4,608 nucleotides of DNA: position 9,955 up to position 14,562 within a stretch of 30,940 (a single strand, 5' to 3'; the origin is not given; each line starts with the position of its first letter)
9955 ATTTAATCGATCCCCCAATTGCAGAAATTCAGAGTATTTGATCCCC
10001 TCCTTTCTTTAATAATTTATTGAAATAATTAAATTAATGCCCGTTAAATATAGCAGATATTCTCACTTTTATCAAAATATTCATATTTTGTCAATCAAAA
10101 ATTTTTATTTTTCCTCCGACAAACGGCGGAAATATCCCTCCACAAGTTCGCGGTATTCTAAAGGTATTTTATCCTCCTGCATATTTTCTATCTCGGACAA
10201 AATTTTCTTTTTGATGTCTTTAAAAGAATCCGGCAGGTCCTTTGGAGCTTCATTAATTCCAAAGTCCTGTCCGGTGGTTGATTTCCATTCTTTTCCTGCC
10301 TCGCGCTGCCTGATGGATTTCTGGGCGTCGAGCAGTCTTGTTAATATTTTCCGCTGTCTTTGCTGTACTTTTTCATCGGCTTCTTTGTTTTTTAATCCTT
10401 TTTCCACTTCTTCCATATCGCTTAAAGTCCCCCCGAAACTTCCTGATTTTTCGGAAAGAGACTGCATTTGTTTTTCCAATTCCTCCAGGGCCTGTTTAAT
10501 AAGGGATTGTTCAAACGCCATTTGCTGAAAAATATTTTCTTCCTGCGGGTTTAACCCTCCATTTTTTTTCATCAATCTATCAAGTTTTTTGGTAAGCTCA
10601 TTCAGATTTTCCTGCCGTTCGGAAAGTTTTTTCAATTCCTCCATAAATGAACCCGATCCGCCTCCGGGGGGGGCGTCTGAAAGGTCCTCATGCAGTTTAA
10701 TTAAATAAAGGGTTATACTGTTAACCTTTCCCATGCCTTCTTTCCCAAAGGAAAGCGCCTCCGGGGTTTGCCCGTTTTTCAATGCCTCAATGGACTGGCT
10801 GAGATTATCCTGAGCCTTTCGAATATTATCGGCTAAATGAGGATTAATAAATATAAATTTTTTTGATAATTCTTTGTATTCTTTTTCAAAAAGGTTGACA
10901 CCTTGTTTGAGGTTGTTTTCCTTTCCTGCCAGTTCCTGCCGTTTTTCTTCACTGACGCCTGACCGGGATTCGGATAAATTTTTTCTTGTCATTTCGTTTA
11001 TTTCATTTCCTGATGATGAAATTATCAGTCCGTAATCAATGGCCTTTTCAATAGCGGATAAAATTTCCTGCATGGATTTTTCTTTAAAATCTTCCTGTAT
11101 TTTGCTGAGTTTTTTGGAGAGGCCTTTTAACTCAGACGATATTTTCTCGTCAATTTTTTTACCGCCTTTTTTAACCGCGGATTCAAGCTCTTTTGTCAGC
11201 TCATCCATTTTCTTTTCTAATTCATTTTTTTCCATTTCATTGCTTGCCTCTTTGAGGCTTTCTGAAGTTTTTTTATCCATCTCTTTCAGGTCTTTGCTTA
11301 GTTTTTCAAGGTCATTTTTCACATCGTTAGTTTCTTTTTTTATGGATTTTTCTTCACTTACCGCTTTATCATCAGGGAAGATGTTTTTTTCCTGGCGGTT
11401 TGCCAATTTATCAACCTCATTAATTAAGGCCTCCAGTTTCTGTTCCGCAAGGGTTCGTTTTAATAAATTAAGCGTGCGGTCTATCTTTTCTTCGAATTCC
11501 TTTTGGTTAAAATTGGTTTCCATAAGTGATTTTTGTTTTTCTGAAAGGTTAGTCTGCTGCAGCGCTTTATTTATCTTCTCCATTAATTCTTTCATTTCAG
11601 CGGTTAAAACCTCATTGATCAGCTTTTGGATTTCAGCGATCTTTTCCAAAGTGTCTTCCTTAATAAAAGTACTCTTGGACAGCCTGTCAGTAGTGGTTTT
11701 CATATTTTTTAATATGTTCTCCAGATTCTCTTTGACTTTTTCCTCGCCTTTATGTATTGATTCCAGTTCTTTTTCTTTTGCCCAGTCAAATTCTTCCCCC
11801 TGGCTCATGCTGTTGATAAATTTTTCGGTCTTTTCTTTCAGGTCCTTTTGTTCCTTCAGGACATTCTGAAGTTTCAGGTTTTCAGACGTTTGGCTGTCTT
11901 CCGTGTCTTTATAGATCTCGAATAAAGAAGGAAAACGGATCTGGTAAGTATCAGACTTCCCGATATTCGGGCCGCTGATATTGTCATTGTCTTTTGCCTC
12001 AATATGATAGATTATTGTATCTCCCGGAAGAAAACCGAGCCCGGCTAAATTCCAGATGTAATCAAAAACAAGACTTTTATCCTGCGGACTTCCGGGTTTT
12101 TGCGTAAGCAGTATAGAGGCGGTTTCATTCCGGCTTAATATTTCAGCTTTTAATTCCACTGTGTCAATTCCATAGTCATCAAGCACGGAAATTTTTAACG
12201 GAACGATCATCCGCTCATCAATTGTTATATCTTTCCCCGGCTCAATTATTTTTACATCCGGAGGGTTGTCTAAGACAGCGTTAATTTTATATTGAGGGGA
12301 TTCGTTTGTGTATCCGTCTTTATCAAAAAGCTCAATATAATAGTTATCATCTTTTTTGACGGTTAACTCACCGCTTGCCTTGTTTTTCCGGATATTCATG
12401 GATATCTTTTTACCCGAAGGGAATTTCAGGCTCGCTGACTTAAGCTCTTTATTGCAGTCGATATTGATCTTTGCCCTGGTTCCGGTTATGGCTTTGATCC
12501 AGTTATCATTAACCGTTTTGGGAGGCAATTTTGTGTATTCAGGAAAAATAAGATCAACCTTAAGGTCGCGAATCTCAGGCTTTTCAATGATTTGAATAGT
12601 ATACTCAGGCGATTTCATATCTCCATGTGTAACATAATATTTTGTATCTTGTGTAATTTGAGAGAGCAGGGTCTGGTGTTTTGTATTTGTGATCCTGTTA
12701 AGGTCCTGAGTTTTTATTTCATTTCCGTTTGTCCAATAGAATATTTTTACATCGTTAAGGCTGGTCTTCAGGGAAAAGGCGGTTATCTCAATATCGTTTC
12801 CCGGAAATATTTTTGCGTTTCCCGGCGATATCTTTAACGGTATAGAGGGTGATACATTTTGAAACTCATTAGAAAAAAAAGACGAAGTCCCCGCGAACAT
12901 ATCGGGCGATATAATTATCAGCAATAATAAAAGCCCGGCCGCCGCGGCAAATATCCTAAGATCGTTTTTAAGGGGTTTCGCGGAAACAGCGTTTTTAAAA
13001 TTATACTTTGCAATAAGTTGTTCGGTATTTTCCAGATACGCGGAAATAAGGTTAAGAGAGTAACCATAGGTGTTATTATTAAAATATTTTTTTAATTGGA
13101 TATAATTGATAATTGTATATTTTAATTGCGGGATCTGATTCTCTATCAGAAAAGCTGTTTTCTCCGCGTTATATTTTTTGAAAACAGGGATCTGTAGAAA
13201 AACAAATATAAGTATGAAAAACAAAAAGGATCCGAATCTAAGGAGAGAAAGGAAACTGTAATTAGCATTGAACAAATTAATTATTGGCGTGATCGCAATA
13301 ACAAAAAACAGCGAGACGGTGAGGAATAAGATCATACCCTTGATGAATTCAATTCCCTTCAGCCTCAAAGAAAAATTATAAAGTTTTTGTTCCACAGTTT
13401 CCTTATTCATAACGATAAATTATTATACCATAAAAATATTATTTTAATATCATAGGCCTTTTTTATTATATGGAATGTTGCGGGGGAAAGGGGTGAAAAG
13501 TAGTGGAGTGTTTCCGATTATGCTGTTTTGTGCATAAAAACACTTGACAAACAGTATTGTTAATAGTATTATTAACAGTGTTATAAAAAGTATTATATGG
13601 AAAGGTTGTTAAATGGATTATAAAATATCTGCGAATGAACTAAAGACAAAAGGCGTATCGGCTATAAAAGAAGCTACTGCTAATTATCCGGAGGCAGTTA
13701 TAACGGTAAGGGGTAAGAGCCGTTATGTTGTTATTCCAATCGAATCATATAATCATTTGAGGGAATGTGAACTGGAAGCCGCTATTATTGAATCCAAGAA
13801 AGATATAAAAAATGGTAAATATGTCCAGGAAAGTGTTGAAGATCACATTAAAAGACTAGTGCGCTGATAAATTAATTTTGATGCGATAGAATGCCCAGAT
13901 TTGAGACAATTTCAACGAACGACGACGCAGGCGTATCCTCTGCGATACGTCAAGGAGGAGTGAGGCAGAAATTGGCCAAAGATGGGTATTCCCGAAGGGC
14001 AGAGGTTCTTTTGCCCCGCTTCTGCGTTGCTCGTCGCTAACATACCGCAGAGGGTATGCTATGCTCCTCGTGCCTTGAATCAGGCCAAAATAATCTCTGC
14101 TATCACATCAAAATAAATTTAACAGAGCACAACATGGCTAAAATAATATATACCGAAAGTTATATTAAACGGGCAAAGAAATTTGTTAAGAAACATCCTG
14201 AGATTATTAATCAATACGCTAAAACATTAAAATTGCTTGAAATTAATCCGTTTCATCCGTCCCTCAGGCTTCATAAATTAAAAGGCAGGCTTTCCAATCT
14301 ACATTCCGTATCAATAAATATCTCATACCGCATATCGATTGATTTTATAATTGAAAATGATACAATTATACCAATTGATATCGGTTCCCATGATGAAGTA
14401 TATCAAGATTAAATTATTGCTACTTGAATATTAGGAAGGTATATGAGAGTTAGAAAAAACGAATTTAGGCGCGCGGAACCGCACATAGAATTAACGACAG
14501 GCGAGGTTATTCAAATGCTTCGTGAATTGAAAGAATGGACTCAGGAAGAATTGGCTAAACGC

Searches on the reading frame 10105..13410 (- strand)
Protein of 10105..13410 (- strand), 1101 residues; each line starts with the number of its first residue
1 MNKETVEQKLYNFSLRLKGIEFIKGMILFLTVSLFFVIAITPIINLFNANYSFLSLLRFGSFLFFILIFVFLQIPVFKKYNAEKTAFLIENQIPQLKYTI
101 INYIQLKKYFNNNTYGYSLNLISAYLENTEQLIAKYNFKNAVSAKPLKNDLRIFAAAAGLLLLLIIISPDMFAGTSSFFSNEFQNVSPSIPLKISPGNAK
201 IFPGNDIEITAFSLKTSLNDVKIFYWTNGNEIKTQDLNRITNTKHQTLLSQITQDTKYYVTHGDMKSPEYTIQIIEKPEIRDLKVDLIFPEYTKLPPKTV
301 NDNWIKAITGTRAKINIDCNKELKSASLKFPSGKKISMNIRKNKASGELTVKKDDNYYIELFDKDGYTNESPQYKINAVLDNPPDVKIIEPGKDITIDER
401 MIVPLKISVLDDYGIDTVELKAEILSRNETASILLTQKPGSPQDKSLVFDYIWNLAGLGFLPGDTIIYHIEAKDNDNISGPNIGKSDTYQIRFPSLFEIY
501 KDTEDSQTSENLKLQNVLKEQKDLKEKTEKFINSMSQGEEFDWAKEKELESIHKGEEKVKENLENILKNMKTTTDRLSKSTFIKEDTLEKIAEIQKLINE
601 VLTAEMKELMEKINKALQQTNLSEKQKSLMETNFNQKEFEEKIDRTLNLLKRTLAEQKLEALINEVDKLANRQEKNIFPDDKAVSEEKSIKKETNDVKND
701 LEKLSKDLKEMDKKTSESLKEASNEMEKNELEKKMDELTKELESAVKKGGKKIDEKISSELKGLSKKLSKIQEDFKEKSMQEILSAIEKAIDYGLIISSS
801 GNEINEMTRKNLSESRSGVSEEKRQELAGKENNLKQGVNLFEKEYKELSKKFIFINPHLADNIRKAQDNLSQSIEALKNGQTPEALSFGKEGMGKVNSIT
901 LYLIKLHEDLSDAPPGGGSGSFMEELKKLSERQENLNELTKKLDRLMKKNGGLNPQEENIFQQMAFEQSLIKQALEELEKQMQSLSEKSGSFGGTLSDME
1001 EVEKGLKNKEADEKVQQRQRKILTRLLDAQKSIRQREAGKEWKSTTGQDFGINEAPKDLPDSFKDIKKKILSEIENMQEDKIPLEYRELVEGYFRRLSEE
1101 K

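Call 3: search_protein_families(library=pfam, proteins=[window:10105-13410:-], max_evalue=1)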
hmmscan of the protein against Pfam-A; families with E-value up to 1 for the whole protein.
window:10105-13410:- (1101 aa): 3 families
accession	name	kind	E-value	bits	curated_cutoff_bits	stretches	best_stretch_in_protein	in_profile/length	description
PF00497.25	SBP_bac_3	-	0.0024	18.1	26.4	0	566-634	97-130/132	Bacterial extracellular solute-binding proteins, family 3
PF24430.1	DUF7553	-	0.039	14.9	27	1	714-793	8-82/85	Family of unknown function (DUF7553)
PF13346.12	ABC2_membrane_5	-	0.2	11.6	25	1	26-121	85-183/205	ABC-2 family transporter protein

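Call 4: search_protein_families(library=ncbifam, proteins=[window:10105-13410:-], max_evalue=1)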
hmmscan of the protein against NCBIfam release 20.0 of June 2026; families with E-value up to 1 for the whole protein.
window:10105-13410:- (1101 aa): 2 families
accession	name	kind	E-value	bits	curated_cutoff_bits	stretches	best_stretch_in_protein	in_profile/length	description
NF003034.1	PRK03918.1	equivalog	0.24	9.3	700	1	513-879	166-522/878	DNA double-strand break repair ATPase Rad50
NF007590.0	PRK10227.1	equivalog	0.58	10.2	244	1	557-603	54-100/135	Cu(I)-responsive transcriptional regulator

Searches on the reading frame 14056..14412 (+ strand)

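Call 97: search_protein_families(library=pfam, proteins=[window:14056-14412:+], max_evalue=0.01)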
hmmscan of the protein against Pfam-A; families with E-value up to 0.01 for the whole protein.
window:14056-14412:+ (118 aa): 2 families
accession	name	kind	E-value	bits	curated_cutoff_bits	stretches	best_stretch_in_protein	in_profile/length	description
PF15738.11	YafQ_toxin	-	8.2e-05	23.3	30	1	29-116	2-87/88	Bacterial toxin of type II toxin-antitoxin system, YafQ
PF05015.19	HigB-like_toxin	-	0.0025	18.7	27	1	55-106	39-85/91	RelE-like toxin of type II toxin-antitoxin system HigB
